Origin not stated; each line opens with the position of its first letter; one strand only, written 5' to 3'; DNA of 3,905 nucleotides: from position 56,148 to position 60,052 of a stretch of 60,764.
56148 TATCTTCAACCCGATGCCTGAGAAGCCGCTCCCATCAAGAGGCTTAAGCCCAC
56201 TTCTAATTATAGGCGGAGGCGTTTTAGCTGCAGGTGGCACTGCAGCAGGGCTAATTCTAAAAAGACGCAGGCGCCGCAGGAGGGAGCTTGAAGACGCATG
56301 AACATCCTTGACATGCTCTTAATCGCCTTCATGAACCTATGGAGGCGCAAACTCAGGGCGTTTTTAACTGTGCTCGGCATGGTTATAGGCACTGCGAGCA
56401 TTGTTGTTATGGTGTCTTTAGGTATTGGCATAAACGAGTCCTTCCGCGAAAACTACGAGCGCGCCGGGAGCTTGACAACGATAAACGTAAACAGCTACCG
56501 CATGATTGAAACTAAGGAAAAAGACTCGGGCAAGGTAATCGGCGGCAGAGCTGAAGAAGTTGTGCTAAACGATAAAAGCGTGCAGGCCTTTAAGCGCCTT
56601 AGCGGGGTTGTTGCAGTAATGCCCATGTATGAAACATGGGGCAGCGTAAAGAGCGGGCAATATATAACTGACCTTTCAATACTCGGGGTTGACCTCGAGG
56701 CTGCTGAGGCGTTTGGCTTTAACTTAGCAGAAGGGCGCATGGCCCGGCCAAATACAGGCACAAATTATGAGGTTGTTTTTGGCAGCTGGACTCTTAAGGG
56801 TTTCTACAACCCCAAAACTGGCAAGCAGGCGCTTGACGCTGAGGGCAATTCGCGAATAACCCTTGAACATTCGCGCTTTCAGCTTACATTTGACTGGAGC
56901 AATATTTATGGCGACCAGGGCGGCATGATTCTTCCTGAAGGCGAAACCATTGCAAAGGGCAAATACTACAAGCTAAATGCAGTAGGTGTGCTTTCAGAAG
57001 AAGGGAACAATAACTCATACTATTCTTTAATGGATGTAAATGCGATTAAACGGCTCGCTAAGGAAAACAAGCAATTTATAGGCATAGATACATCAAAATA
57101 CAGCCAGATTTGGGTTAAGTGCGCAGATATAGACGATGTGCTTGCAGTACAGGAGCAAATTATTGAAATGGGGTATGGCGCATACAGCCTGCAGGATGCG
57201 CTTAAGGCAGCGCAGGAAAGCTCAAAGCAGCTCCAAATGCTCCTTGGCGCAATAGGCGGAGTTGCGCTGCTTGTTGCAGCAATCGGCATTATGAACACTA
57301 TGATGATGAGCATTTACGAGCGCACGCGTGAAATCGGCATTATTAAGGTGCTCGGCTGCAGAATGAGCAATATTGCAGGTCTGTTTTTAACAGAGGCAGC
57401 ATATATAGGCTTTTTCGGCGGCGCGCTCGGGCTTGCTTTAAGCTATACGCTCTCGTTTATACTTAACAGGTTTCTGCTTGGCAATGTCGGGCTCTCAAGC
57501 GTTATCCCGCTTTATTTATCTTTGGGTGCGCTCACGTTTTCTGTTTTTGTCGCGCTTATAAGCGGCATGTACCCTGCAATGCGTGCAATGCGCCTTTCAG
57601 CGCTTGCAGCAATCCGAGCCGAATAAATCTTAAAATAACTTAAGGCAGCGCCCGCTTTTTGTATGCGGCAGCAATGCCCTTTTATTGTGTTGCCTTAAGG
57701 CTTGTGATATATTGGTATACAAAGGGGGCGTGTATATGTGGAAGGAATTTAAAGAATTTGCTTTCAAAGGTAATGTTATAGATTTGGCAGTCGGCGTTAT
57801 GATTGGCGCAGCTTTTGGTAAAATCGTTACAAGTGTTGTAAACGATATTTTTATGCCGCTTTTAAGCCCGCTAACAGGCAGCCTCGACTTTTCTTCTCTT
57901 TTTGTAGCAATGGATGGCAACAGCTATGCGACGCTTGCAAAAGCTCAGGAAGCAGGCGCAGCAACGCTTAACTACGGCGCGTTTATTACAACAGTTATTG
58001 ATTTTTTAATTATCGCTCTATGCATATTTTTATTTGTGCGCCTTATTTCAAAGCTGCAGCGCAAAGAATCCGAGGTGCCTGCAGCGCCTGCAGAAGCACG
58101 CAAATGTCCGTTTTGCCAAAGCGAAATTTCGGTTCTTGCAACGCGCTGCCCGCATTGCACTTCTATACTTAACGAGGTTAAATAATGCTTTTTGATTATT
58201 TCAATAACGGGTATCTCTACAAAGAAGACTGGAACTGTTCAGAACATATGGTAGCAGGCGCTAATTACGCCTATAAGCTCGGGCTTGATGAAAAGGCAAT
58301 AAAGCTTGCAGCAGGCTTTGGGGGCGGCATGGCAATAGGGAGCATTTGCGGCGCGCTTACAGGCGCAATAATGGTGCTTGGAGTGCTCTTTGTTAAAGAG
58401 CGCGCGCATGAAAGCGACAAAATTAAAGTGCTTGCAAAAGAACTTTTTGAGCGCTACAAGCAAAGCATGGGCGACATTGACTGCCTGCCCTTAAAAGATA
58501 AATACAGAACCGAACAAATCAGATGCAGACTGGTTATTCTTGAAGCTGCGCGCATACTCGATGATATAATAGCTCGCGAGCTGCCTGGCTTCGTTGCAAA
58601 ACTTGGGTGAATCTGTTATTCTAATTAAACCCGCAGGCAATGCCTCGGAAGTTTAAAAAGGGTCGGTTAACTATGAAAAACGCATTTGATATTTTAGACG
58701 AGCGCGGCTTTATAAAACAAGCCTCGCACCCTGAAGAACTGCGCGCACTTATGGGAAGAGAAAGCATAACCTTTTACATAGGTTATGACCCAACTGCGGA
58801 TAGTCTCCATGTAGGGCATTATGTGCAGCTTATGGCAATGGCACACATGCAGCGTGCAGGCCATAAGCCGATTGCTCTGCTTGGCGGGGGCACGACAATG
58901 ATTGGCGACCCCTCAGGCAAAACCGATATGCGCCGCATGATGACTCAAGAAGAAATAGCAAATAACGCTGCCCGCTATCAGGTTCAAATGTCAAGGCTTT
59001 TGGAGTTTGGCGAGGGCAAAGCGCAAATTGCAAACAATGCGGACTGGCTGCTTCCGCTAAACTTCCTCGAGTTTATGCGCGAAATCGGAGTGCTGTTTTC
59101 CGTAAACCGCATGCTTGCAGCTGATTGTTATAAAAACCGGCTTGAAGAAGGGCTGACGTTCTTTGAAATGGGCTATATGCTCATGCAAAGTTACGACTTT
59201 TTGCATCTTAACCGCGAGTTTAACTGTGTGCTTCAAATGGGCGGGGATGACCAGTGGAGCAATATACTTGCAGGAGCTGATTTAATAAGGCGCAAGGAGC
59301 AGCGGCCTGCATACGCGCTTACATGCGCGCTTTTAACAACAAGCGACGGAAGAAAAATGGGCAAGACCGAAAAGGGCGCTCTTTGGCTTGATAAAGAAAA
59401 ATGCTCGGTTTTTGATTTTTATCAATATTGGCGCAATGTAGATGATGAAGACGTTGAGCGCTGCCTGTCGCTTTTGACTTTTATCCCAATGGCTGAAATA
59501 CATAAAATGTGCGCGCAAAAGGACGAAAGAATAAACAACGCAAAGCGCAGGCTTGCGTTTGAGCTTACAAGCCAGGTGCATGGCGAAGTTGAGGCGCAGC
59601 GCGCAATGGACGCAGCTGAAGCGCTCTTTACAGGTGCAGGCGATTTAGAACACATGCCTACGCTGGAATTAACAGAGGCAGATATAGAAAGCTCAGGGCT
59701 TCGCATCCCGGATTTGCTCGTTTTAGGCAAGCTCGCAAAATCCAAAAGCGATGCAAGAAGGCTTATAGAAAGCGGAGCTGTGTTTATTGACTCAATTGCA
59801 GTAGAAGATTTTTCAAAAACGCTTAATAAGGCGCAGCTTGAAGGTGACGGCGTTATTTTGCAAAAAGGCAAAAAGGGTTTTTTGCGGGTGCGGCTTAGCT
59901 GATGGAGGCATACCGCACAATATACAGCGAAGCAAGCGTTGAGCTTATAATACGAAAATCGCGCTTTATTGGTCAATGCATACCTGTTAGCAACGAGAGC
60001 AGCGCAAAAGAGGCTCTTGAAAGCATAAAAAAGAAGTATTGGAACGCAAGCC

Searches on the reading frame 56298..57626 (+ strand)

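Call 66: search_protein_families(library=pfam, proteins=[window:56298-57626:+], max_evalue=0.000001)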
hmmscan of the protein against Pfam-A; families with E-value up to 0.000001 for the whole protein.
window:56298-57626:+ (442 aa): 2 families
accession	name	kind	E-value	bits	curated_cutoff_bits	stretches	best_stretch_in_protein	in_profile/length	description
PF12704.14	MacB_PCD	-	2.8e-18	67.4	27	1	22-176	2-139/207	MacB-like periplasmic core domain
PF02687.27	FtsX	-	3.9e-18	66.1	25.5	1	318-434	2-119/120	FtsX-like permease C-terminal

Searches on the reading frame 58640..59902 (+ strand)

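Call 66: search_protein_families(library=pfam, proteins=[window:58640-59902:+], max_evalue=0.000001)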
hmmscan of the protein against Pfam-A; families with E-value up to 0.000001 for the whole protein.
window:58640-59902:+ (420 aa): 2 families
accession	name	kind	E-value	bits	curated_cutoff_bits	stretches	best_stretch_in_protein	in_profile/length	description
PF00579.31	tRNA-synt_1b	-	3.1e-77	260.2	21.1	1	41-330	4-291/292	tRNA synthetases class I (W and Y)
PF22421.1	SYY_C-terminal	-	5.1e-11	42.8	27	1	346-415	11-81/83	Tyrosine--tRNA ligase SYY-like C-terminal domain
